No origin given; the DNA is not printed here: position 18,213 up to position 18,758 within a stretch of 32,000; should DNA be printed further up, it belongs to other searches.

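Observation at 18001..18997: An ATGA-coupled three-gene module (uncharacterised beta-rich protein, acidic 81-aa protein, MazF/PemK-like toxin): a possible tripartite toxin-antitoxin system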

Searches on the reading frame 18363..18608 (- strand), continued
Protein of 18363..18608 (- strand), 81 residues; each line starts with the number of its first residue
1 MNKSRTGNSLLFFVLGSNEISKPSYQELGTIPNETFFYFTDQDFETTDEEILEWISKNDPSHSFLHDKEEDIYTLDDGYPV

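Call 93: find_encoding_contigs(protein=P0046, flank=2000, max_places=3)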
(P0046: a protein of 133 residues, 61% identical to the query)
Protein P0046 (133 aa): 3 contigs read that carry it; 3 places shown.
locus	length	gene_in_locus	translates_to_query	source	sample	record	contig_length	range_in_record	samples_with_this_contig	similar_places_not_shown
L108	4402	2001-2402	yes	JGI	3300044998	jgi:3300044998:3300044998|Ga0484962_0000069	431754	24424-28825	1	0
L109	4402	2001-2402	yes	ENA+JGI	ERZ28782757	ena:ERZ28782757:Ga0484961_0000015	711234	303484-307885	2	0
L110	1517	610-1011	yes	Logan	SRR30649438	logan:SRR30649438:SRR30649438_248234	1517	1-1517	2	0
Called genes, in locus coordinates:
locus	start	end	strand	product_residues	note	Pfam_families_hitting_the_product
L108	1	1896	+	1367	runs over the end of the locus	PF05729:NACHT, PF13646:HEAT_2, PF13646:HEAT_2, PF03130:HEAT_PBS (weak), PF13646:HEAT_2, PF20168:PDS5 (weak), PF13646:HEAT_2, PF00149:Metallophos, +12 more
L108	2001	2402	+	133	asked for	PF02604:PhdYeFM_antitox (weak)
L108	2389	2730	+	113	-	PF02452:PemK_toxin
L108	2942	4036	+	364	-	PF09414:RNA_ligase, PF18043:T4_Rnl2_C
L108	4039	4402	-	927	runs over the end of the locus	PF13433:Peripla_BP_5, PF13458:Peripla_BP_6, PF01590:GAF, PF13185:GAF_2, PF13492:GAF_3, PF02518:HATPase_c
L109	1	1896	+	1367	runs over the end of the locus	PF05729:NACHT, PF13646:HEAT_2, PF13646:HEAT_2, PF03130:HEAT_PBS (weak), PF13646:HEAT_2, PF20168:PDS5 (weak), PF13646:HEAT_2, PF00149:Metallophos, +12 more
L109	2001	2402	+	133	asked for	PF02604:PhdYeFM_antitox (weak)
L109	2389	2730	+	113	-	PF02452:PemK_toxin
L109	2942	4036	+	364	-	PF09414:RNA_ligase, PF18043:T4_Rnl2_C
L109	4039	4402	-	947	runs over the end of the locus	PF13433:Peripla_BP_5, PF13458:Peripla_BP_6, PF01590:GAF, PF13185:GAF_2, PF13492:GAF_3, PF02518:HATPase_c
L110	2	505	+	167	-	?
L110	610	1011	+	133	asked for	PF02604:PhdYeFM_antitox (weak)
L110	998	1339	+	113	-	PF02452:PemK_toxin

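Call 100: find_related_loci(query=A7, collection=viral_contigs, flank=2500)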
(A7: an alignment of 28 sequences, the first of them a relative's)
Query A7 (81 aa) in viral_contigs; peptide patterns used: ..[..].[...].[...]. (x = any residue, [..] = any of these).
47 stretches matched a pattern, but none encodes a relative of the query by tblastn (E <= 1e-3).

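Call 101: search_protein_families(library=phrogs, proteins=[window:18363-18608:-], max_evalue=0.01)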
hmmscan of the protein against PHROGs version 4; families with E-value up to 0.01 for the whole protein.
window:18363-18608:- (81 aa): 0 families

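Call 107: search_protein_families(library=pfam, proteins=[L015:1716-2258:-, L001:28-1620:-], max_evalue=0.00001)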
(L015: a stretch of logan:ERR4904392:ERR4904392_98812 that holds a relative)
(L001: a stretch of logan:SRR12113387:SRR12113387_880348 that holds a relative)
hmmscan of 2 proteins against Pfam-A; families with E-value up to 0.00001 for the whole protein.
L015:1716-2258:- (180 aa): 1 family
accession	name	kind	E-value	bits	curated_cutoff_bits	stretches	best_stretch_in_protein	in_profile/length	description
PF13411.12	MerR_1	-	3.6e-07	30.6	21.6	1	24-88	7-67/69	MerR HTH family regulatory protein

L001:28-1620:- (530 aa): 7 families
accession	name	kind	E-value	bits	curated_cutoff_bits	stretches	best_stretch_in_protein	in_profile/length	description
PF05970.20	PIF1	-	1.2e-31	110.5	25.9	1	25-216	6-214/223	PIF1-like helicase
PF13245.12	AAA_19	-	4.2e-12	46.8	25.1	1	34-163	9-133/134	AAA domain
PF13604.12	AAA_30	-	7.8e-12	45.8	27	1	26-163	7-132/191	AAA domain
PF02689.20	Herpes_Helicase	-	1.4e-08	33.7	27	0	365-421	719-776/808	Helicase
PF13280.12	WYL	-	1.3e-07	31.9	21.8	1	461-527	6-69/70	WYL domain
PF13479.12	AAA_24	-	1.8e-07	31.7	27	1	36-132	2-86/195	AAA domain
PF01443.25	Viral_helicase1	-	1.7e-06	28.5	21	0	39-123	1-72/228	Viral superfamily 1 RNA helicase core domain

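Call 115: search_protein_families(library=pfam, alignment_id=A7, max_evalue=1)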
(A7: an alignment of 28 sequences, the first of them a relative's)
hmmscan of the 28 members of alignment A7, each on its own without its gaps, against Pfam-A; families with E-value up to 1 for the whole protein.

A. member 1, P0001 (81 aa): 1 family
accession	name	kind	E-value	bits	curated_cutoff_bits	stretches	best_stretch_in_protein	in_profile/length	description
PF00129.23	MHC_I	-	0.046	13.7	28.3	1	18-61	15-58/179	Class I Histocompatibility antigen, domains alpha 1 and 2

B. families by the number of members that match (of 28 scanned): 5 families
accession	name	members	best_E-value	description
PF19115.5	DUF5800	6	0.015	Family of unknown function (DUF5800)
PF23965.1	DUF7293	1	0.031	Family of unknown function (DUF7293)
PF00129.23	MHC_I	1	0.046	Class I Histocompatibility antigen, domains alpha 1 and 2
PF12928.12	tRNA_int_end_N2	1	0.12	tRNA-splicing endonuclease subunit sen54 N-term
PF09608.15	Alph_Pro_TM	1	0.32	Putative transmembrane protein (Alph_Pro_TM)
